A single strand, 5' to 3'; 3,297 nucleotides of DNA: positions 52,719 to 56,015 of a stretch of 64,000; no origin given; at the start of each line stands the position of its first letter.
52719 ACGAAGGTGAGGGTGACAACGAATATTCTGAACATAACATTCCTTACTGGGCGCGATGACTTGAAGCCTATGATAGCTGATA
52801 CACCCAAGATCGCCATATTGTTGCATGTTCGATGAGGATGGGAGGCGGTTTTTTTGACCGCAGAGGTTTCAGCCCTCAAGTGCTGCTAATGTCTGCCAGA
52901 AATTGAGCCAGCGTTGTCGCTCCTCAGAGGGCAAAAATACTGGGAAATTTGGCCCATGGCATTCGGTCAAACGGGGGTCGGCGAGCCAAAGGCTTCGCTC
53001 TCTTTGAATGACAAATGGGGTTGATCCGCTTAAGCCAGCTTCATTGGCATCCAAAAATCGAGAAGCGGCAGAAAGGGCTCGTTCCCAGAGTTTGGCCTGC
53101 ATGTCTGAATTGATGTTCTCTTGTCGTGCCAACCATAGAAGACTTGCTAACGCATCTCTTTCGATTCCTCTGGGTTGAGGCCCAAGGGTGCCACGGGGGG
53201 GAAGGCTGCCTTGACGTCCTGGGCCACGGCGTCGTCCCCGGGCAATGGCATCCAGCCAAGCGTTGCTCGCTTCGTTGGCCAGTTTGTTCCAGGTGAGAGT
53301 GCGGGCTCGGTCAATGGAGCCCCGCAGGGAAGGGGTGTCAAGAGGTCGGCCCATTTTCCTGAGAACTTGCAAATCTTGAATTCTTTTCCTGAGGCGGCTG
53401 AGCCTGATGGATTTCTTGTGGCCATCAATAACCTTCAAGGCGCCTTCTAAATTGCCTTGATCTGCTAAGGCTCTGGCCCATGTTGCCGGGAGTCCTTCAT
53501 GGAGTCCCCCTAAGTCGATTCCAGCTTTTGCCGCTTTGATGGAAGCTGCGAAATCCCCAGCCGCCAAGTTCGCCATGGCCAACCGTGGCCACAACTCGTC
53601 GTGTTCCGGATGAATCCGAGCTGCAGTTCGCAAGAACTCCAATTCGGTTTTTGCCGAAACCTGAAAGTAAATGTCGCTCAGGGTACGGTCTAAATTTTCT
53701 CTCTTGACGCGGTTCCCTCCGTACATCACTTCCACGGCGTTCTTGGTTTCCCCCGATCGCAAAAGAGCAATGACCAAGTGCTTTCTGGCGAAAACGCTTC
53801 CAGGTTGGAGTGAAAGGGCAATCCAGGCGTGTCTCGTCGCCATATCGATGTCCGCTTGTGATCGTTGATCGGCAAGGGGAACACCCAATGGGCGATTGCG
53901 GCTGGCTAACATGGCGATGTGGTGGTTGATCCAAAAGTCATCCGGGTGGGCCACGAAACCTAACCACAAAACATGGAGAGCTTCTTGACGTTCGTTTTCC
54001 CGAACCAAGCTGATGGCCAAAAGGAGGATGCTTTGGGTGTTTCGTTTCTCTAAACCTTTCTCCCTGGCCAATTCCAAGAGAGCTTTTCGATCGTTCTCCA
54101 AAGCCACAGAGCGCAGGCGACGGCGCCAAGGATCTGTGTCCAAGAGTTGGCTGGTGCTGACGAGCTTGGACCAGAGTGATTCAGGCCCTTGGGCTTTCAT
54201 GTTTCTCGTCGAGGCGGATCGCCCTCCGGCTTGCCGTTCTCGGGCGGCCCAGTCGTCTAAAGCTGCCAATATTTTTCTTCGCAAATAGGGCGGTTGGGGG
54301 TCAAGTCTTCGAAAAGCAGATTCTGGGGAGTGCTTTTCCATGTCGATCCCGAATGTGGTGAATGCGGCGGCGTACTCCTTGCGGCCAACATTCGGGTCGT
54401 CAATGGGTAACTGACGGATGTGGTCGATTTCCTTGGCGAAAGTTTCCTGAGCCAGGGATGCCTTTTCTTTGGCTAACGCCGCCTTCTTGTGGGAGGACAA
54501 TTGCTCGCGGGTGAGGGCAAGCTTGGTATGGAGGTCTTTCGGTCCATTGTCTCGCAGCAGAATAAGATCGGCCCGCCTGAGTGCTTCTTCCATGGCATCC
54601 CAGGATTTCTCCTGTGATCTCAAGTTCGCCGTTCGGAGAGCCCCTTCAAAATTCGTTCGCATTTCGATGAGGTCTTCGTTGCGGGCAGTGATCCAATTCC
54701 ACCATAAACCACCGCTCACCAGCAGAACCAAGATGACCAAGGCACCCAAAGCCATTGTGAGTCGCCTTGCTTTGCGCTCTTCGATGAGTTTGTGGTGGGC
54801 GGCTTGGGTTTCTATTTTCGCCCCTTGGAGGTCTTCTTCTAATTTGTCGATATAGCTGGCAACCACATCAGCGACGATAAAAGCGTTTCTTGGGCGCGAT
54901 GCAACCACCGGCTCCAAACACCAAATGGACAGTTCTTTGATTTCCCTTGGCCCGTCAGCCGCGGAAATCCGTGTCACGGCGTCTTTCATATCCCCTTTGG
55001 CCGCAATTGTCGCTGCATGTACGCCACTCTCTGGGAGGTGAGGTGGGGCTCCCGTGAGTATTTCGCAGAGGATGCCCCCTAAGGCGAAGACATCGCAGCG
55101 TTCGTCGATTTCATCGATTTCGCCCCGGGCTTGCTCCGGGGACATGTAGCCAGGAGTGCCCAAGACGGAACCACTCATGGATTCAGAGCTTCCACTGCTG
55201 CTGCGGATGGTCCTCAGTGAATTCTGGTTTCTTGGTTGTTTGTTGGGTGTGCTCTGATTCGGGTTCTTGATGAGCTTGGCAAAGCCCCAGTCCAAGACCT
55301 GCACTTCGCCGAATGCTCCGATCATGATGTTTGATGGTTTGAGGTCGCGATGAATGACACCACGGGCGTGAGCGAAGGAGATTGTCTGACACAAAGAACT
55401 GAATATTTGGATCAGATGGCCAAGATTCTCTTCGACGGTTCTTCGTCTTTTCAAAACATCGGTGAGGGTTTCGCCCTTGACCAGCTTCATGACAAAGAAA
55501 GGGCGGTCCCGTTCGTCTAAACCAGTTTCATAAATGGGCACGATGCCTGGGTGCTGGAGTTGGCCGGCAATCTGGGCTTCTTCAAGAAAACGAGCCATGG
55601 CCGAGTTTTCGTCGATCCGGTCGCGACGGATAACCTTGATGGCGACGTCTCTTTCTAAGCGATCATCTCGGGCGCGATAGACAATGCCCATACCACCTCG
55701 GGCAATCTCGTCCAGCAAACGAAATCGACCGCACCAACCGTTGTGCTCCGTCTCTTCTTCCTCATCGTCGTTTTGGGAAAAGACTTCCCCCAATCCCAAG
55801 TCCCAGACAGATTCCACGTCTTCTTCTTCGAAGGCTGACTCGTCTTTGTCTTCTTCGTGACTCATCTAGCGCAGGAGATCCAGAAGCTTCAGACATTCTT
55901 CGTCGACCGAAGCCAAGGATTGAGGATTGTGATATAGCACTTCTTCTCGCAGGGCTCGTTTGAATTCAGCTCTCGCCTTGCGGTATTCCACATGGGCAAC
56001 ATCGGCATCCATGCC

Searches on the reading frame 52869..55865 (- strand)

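Call 34: search_protein_families(library=pfam, proteins=[window:52869-55865:-], max_evalue=0.001)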
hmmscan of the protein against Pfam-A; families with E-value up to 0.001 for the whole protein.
window:52869-55865:- (998 aa): 5 families
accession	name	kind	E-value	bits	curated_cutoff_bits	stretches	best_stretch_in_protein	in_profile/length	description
PF00069.31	Pkinase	-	9.5e-40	137.1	31.7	1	50-326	3-253/263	Protein kinase domain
PF07714.23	PK_Tyr_Ser-Thr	-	2.3e-23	83.2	23.1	1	50-330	3-254/258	Protein tyrosine and serine/threonine kinase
PF03109.22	ABC1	-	2e-05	24.3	22.9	0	123-201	144-219/244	ABC1 atypical kinase-like domain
PF13428.12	TPR_14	-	0.00013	22.8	23.5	0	757-786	2-31/44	Tetratricopeptide repeat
PF01636.29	APH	-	0.00018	21.8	23.2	0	165-197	165-198/239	Phosphotransferase enzyme family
